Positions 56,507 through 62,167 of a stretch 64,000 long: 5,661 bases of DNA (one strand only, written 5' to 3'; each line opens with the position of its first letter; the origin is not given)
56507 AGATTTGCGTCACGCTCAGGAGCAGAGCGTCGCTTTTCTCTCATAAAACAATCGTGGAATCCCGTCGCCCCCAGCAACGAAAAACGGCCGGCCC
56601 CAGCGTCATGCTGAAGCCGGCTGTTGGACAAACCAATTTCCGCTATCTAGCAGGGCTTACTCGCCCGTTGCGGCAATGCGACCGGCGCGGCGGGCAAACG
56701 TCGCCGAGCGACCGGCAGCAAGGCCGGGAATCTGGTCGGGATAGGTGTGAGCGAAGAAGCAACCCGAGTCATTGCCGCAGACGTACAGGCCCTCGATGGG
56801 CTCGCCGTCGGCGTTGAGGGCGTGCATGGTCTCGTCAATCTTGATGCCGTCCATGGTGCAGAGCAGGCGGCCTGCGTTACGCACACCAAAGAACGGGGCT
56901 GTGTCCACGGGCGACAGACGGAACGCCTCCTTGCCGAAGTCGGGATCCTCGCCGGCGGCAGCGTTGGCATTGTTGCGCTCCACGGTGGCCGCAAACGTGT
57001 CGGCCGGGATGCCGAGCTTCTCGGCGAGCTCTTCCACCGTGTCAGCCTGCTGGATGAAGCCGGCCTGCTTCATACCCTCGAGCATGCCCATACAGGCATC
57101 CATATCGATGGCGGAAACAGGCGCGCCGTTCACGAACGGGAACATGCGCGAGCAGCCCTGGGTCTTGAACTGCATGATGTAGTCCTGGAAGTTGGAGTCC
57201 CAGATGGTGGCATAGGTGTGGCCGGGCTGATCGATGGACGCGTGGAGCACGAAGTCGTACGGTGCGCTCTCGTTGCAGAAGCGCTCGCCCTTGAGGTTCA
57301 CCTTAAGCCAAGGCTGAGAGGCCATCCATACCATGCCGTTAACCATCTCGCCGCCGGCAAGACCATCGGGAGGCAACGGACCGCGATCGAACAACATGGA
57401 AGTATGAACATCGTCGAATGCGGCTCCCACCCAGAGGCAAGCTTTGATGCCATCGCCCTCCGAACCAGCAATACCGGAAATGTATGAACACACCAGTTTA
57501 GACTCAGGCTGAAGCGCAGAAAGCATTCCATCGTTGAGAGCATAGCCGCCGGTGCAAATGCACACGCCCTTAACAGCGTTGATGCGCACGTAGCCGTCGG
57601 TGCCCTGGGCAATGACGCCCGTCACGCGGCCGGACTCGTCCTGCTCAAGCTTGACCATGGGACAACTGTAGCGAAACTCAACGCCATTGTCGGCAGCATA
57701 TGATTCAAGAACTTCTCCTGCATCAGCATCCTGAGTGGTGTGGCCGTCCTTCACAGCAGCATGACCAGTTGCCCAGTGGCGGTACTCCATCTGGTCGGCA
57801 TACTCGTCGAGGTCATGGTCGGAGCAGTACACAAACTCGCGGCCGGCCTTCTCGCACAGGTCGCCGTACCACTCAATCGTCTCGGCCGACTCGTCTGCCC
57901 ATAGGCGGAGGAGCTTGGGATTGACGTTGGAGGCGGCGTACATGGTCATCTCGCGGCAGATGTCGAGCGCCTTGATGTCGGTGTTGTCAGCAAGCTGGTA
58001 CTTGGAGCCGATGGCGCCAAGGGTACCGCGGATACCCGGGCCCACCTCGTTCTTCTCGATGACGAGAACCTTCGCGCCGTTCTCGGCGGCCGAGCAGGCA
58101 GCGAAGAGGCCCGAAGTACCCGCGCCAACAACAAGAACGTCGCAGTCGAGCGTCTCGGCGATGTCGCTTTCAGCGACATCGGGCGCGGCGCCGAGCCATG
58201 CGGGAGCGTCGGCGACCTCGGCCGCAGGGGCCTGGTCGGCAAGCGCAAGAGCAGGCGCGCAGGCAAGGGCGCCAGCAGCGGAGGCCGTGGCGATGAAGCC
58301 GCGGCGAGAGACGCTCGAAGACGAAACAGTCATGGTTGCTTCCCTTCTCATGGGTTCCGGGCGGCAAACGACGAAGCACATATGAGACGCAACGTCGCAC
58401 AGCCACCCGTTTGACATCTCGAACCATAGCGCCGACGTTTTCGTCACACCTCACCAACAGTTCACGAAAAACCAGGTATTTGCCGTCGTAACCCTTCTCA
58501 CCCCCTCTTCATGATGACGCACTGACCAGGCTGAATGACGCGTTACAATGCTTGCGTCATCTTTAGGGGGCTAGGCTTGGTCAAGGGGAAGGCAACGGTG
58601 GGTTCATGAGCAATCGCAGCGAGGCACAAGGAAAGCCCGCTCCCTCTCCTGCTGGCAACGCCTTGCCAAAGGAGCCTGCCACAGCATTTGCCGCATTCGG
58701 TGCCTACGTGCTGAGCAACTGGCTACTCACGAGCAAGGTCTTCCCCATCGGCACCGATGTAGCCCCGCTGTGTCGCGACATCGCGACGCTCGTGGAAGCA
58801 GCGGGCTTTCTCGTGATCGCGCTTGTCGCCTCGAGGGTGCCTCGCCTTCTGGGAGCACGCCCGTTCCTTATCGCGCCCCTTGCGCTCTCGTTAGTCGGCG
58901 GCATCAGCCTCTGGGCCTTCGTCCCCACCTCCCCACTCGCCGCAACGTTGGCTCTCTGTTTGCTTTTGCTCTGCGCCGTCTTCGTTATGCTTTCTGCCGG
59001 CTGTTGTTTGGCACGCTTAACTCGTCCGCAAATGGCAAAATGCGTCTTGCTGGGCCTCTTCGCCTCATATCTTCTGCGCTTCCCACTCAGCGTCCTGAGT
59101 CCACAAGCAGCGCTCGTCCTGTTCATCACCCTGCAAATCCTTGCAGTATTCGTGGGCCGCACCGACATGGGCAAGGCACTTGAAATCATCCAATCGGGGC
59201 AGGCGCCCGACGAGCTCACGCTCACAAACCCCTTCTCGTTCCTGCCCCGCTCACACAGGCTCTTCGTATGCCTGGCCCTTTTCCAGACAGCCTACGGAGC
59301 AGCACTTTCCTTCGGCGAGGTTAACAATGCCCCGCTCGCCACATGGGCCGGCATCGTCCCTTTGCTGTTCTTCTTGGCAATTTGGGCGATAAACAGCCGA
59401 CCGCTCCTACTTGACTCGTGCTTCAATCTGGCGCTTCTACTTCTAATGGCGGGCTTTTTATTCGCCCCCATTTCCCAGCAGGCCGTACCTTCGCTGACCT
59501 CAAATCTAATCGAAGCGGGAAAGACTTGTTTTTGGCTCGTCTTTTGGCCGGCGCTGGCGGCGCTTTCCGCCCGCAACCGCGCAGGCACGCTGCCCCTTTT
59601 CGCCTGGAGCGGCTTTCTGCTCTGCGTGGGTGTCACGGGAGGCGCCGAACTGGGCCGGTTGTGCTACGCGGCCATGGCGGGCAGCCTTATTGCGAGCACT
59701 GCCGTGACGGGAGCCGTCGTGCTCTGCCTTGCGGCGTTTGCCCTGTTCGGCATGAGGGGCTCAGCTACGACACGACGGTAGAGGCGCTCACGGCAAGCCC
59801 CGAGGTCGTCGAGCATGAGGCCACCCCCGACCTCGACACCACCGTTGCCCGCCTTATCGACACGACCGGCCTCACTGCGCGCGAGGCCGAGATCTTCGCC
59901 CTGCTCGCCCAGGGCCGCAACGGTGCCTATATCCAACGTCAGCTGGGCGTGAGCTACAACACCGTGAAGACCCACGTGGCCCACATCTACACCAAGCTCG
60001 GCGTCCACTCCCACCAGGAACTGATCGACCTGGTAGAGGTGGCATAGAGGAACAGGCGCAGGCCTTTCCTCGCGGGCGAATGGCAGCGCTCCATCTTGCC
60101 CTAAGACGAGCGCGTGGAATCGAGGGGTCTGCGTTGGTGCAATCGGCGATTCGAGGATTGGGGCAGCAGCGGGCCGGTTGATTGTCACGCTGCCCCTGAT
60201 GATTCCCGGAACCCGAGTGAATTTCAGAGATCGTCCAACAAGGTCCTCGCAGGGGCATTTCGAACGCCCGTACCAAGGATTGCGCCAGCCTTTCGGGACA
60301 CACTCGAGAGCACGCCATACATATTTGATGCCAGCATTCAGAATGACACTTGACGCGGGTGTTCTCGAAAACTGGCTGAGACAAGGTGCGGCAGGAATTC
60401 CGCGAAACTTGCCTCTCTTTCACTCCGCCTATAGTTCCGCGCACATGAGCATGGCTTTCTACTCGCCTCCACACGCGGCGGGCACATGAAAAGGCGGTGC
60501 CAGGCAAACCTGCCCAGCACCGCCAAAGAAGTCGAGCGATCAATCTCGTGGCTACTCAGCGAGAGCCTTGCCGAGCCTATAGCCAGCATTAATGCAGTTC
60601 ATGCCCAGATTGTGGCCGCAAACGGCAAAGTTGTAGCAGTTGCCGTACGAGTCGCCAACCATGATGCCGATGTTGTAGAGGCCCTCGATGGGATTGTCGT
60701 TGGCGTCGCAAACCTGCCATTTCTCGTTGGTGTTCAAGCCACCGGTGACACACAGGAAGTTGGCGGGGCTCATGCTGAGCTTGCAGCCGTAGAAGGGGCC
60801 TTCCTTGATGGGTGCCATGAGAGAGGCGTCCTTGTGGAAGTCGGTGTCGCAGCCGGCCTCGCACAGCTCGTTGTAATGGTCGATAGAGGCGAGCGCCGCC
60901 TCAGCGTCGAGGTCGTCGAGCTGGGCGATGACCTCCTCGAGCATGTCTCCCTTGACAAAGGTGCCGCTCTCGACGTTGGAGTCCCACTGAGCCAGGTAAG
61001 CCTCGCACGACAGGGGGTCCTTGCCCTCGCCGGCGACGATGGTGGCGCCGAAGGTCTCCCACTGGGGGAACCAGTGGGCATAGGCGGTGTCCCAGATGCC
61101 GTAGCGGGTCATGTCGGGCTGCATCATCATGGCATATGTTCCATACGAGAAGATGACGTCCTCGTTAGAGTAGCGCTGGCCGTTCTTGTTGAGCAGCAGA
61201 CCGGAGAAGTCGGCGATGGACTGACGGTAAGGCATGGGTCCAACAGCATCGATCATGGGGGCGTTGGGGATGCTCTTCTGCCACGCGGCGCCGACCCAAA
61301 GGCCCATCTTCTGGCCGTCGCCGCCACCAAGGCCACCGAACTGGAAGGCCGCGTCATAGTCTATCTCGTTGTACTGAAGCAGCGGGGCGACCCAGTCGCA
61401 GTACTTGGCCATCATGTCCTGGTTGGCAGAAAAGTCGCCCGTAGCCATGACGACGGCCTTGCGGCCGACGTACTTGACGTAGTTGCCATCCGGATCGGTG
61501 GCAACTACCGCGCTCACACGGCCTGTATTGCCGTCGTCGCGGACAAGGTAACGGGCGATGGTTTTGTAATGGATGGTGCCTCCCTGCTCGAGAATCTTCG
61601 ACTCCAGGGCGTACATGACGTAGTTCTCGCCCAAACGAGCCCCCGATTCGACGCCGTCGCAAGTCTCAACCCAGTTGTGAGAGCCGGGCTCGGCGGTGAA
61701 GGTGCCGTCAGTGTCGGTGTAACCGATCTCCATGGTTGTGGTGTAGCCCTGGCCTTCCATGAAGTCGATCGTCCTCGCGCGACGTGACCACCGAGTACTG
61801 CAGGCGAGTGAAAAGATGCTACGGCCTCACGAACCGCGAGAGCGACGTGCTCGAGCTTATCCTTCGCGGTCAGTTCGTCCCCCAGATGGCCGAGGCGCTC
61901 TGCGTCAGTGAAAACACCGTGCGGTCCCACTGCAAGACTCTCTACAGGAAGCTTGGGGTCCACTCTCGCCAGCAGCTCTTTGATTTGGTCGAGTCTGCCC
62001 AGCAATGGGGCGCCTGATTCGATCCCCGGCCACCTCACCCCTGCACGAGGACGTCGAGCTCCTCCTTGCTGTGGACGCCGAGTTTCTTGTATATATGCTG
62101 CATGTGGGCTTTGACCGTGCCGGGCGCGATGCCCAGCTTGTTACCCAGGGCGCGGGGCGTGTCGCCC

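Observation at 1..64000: Archipelago of membrane-LuxR sensor / Tat-exported flavoenzyme modules: 8 regulators and 10 reductases in one window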

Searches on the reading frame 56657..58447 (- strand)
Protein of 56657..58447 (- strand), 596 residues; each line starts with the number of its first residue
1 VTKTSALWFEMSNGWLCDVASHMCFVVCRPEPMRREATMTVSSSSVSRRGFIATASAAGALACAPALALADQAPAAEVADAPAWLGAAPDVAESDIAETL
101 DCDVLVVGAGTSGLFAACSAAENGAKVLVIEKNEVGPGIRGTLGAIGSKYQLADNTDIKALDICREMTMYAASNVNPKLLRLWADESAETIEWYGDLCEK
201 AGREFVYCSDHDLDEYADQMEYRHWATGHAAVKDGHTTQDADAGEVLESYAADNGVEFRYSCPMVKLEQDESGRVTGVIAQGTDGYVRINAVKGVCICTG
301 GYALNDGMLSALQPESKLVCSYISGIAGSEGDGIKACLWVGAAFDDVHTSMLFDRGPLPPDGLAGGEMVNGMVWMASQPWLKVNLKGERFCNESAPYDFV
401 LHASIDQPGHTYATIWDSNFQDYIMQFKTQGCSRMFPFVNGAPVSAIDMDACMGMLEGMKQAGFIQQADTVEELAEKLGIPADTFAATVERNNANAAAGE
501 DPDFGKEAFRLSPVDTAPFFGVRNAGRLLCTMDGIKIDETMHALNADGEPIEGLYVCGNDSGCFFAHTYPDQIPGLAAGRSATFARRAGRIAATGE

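Call 4: search_protein_families(library=pfam, proteins=[window:56657-58447:-], max_evalue=0.01)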
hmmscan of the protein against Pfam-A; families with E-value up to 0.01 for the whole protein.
window:56657-58447:- (596 aa): 13 families
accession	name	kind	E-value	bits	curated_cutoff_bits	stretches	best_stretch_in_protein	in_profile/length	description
PF00890.30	FAD_binding_2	-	1.7e-39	136.7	20.4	1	103-568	1-406/414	FAD binding domain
PF01266.30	DAO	-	2.1e-15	57.5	27.9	1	103-304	1-207/353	FAD dependent oxidoreductase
PF12831.13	FAD_oxidored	-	6.1e-09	36.1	27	1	103-134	1-32/416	FAD dependent oxidoreductase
PF00070.33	Pyr_redox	-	1.5e-08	35.5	22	1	239-281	38-80/82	Pyridine nucleotide-disulphide oxidoreductase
PF03486.20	HI0933_like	-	1e-07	32.1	50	1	103-134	2-33/244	HI0933-like protein Rossmann domain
PF07992.20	Pyr_redox_2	-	3.9e-06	26.9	26.1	1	103-140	2-39/291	Pyridine nucleotide-disulphide oxidoreductase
PF01946.23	Thi4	-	9.5e-06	25.5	26.2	1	94-138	10-54/235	Thi4 family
PF13450.12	NAD_binding_8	-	1e-05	26.1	21.9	1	106-135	1-30/68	NAD(P)-binding Rossmann-like domain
PF01494.25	FAD_binding_3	-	0.00021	21.1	22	1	101-134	1-34/349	FAD binding domain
PF01134.28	GIDA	-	0.00082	19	22.1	1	103-133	1-31/391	Glucose inhibited division protein A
PF01262.27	AlaDh_PNT_C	-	0.0011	18.9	23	1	94-134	21-61/214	Alanine dehydrogenase/PNT, C-terminal domain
PF04820.20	Trp_halogenase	-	0.0029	16.9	21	0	103-142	1-44/458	Tryptophan halogenase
PF13738.12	Pyr_redox_3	-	0.0044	16.7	30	1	105-138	1-35/305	Pyridine nucleotide-disulphide oxidoreductase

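Call 21: search_protein_families(library=ncbifam, proteins=[window:56657-58333:-], max_evalue=0.01)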
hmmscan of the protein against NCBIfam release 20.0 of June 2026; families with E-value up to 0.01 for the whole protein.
window:56657-58333:- (558 aa): 101 families (the best 25 are shown)
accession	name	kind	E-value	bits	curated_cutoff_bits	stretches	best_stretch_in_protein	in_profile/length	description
NF053717.1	VnlPnlRedVprA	equivalog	5.6e-57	193.6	600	1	63-552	6-476/481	vinyl phenol reductase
TIGR01813.1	flavo_cyto_c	subfamily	1.4e-47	162.5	285.45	1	65-525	1-420/444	flavocytochrome c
NF004789.0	PRK06134.1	subfamily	2.4e-46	158.5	747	2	212-555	226-568/581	FAD-dependent oxidoreductase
NF009473.0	PRK12835.1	subfamily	1.2e-44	152.7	837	2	215-551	225-563/585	FAD-binding protein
NF009478.0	PRK12844.1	equivalog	5.7e-44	150.4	789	2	202-551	210-545/559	3-ketosteroid-delta-1-dehydrogenase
NF009477.0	PRK12843.1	equivalog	6.6e-44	150.3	758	3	418-554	419-568/578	FAD-dependent oxidoreductase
NF009476.0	PRK12839.1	equivalog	2.1e-41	141.8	940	2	209-556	221-566/572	FAD-dependent oxidoreductase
NF005510.0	PRK07121.1-3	subfamily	5.6e-41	140.8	481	2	62-383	21-345/492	FAD-binding protein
NF005882.1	PRK07843.1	equivalog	9.3e-39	133.3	788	2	214-547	213-540/547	3-oxosteroid 1-dehydrogenase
NF005511.0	PRK07121.1-4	equivalog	3.7e-35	121.4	466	2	248-556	262-541/553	FAD-binding protein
NF053677.1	Desat2ChcC2Cyan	equivalog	1e-34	119.9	900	3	422-554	406-551/558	4-oxocyclohex-2-ene-1-carboxylate 5-dehydrogenase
NF005508.0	PRK07121.1-1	equivalog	2.9e-34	118.5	537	2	419-555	352-491/497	FAD-binding protein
NF005064.0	PRK06481.1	equivalog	4.3e-34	118.1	542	3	421-555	369-500/506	flavocytochrome c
NF009474.0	PRK12837.1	equivalog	7.1e-31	107.6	675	1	208-534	179-490/513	FAD-binding protein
NF009479.0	PRK12845.1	equivalog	7.9e-31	107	793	2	217-537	233-548/566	3-ketosteroid-delta-1-dehydrogenase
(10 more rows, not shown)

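Call 25: search_solved_structures(query=window:56657-58333:-, max_evalue=1e-8)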
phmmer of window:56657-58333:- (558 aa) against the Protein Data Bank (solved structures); distinct sequences matched with E-value up to 1e-8: 23.
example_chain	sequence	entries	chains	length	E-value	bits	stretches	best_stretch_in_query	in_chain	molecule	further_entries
1d4c_A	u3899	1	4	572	3.4e-33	118.6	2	57-382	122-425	FLAVOCYTOCHROME C FUMARATE REDUCTASE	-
1d4d_A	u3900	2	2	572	1.8e-32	116.2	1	57-382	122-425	FLAVOCYTOCHROME C FUMARATE REDUCTASE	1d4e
1qo8_A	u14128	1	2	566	2.3e-29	105.9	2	64-381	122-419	FLAVOCYTOCHROME C3 FUMARATE REDUCTASE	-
1jrz_A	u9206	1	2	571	5.3e-26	94.8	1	63-383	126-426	FLAVOCYTOCHROME C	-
1m64_A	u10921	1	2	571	2.9e-25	92.4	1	63-383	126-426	flavocytochrome c3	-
1lj1_A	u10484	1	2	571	4e-25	92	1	63-383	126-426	flavocytochrome c3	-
1kss_A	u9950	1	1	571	4.5e-25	91.8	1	63-383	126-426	flavocytochrome c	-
6t85_A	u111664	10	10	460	4.9e-25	91.7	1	64-384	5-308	Urocanate reductase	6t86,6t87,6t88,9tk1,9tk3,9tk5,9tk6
1ksu_A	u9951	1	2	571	5.4e-25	91.5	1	63-383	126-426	flavocytochrome c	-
1e39_A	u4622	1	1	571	6.2e-25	91.3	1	63-383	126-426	FUMARATE REDUCTASE FLAVOPROTEIN SUBUNIT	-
2b7r_A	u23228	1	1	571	7.2e-25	91.1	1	63-383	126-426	Fumarate reductase flavoprotein subunit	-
1p2e_A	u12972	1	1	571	7.6e-25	91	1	63-383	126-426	flavocytochrome c3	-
1p2h_A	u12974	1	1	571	7.6e-25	91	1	63-383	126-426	flavocytochrome c3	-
1qjd_A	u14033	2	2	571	7.7e-25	91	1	63-383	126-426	FLAVOCYTOCHROME C3 | Fumarate reductase flavoprotein subunit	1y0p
2b7s_A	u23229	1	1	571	8e-25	90.9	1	63-383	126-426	Fumarate reductase flavoprotein subunit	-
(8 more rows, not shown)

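Call 28: find_encoding_contigs(protein=window:56657-58333:-, flank=10000, max_places=8)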
Protein window:56657-58333:- (558 aa): 4 contigs read that carry it; 3 places shown.
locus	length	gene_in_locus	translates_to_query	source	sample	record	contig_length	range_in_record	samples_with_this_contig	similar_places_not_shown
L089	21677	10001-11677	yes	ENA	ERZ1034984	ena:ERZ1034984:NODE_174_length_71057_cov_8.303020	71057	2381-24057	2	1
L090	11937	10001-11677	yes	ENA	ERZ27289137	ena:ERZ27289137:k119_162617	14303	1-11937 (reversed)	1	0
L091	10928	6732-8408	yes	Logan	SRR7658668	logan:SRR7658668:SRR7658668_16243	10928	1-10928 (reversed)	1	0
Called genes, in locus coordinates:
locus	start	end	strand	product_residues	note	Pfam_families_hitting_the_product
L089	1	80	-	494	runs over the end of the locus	PF00196:GerE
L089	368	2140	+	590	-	PF00890:FAD_binding_2, PF01266:DAO (faint), PF01494:FAD_binding_3, PF12831:FAD_oxidored (weak)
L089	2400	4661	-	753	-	PF00724:Oxidored_FMN, PF00070:Pyr_redox (faint), PF00890:FAD_binding_2 (faint), PF01134:GIDA (weak), PF03486:HI0933_like (weak), PF07992:Pyr_redox_2, PF12831:FAD_oxidored, PF13450:NAD_binding_8, +1 more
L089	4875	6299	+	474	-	PF00196:GerE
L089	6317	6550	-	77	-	PF00196:GerE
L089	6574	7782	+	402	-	PF00890:FAD_binding_2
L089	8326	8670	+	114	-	-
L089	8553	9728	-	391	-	-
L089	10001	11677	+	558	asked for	PF01946:Thi4 (weak), PF00070:Pyr_redox (faint), PF00890:FAD_binding_2, PF01266:DAO, PF03486:HI0933_like (weak), PF07992:Pyr_redox_2 (faint), PF12831:FAD_oxidored (weak), PF13450:NAD_binding_8 (faint)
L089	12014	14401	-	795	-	PF00724:Oxidored_FMN, PF00070:Pyr_redox (faint), PF03486:HI0933_like (weak), PF07992:Pyr_redox_2, PF12831:FAD_oxidored, PF13450:NAD_binding_8 (weak), PF13738:Pyr_redox_3 (weak)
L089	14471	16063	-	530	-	PF00196:GerE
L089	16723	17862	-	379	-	PF02492:cobW, PF07683:CobW_C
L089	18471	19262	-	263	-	PF00005:ABC_tran, PF02463:SMC_N (weak), PF13304:AAA_21 (faint)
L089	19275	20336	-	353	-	PF01032:FecCD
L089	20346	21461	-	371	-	PF01497:Peripla_BP_2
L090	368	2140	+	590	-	PF00890:FAD_binding_2, PF01266:DAO (faint), PF01494:FAD_binding_3, PF12831:FAD_oxidored (weak)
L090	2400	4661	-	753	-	PF00724:Oxidored_FMN, PF00070:Pyr_redox (faint), PF00890:FAD_binding_2 (faint), PF01134:GIDA (weak), PF03486:HI0933_like (weak), PF07992:Pyr_redox_2, PF12831:FAD_oxidored, PF13450:NAD_binding_8, +1 more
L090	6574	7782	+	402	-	PF00890:FAD_binding_2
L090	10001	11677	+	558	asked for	PF01946:Thi4 (weak), PF00070:Pyr_redox (faint), PF00890:FAD_binding_2, PF01266:DAO, PF03486:HI0933_like (weak), PF07992:Pyr_redox_2 (faint), PF12831:FAD_oxidored (weak), PF13450:NAD_binding_8 (faint)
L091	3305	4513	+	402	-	PF00890:FAD_binding_2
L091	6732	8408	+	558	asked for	PF01946:Thi4 (weak), PF00070:Pyr_redox (faint), PF00890:FAD_binding_2, PF01266:DAO, PF03486:HI0933_like (weak), PF07992:Pyr_redox_2 (faint), PF12831:FAD_oxidored (weak), PF13450:NAD_binding_8 (faint)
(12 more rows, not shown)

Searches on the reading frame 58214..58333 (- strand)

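Call 74: search_protein_families(library=pfam, proteins=[window:58214-58333:-], max_evalue=10)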
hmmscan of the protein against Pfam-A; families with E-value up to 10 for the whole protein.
seq(40 aa): 2 families
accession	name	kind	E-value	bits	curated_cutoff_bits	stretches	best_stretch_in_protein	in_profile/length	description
PF10518.14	TAT_signal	-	0.02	15.3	22.7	1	8-25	2-19/21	TAT (twin-arginine translocation) pathway signal sequence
PF10399.14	UCR_Fe-S_N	-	0.044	13.6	24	1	4-31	5-34/41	Ubiquitinol-cytochrome C reductase Fe-S subunit TAT signal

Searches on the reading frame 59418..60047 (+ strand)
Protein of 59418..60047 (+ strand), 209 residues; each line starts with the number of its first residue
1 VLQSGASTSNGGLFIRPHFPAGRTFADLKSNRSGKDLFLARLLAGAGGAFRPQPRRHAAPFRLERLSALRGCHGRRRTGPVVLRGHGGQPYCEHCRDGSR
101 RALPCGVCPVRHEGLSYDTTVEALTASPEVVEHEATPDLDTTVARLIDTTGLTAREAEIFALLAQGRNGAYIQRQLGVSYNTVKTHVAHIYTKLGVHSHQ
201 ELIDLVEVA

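Call 3: search_protein_families(library=pfam, proteins=[window:59418-60047:+], max_evalue=0.01)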
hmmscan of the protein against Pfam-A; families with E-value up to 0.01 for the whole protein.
window:59418-60047:+ (209 aa): 3 families
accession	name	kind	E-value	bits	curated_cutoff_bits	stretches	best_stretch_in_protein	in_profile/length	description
PF00196.25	GerE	-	1.8e-15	56.7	23.5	1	152-205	3-56/57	Bacterial regulatory proteins, luxR family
PF09862.15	DUF2089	-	0.0023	18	33.4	1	172-196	22-46/47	Domain of unknown function (DUF2089)-HTH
PF08281.18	Sigma70_r4_2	-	0.0024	17.9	25.7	1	152-194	11-54/54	Sigma-70, region 4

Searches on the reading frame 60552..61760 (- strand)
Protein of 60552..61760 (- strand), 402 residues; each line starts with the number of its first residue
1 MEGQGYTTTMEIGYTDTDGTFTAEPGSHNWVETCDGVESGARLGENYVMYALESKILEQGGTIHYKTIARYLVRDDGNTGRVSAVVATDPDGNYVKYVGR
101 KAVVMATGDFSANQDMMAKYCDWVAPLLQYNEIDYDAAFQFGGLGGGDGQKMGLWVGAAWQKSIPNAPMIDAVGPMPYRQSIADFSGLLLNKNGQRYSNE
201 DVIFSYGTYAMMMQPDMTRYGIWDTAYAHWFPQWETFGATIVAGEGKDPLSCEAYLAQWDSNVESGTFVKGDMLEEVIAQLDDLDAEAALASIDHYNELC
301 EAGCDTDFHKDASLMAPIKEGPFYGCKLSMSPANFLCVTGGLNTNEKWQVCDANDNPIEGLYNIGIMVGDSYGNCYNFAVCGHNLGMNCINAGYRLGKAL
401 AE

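Call 4: search_protein_families(library=pfam, proteins=[window:60552-61760:-], max_evalue=0.01)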
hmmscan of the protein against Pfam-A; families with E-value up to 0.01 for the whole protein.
window:60552-61760:- (402 aa): 1 family
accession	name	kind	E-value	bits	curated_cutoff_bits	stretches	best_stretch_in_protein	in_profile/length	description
PF00890.30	FAD_binding_2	-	2.4e-20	73.6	20.4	1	45-374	141-405/414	FAD binding domain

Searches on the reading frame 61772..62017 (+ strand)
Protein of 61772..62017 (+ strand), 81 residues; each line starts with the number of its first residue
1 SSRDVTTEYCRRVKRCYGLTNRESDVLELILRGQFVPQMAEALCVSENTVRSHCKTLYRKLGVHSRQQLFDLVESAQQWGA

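Call 22: search_protein_families(library=pfam, proteins=[window:61772-62017:+], max_evalue=1)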
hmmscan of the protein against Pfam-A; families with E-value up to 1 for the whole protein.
window:61772-62017:+ (81 aa): 7 families
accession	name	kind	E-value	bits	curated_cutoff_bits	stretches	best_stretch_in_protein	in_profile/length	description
PF00196.25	GerE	-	1.7e-16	60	23.5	1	19-72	3-56/57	Bacterial regulatory proteins, luxR family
PF13551.12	HTH_29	-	0.0017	18.9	28.1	1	26-53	4-32/64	Winged helix-turn helix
PF08279.18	HTH_11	-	0.013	15.8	25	1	24-62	3-43/55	HTH domain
PF25760.1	Phage_RB18_ORF43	-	0.021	15.1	27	1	53-77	5-29/69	Phage RB18 ORF43.1 protein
PF13384.12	HTH_23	-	0.15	12.3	24.6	1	26-51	10-35/50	Homeodomain-like domain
PF01726.22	LexA_DNA_bind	-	0.15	12.3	23.7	0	18-60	3-53/65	LexA DNA binding domain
PF01418.23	HTH_6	-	0.17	12.3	28.3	1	36-57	37-58/77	Helix-turn-helix domain, rpiR family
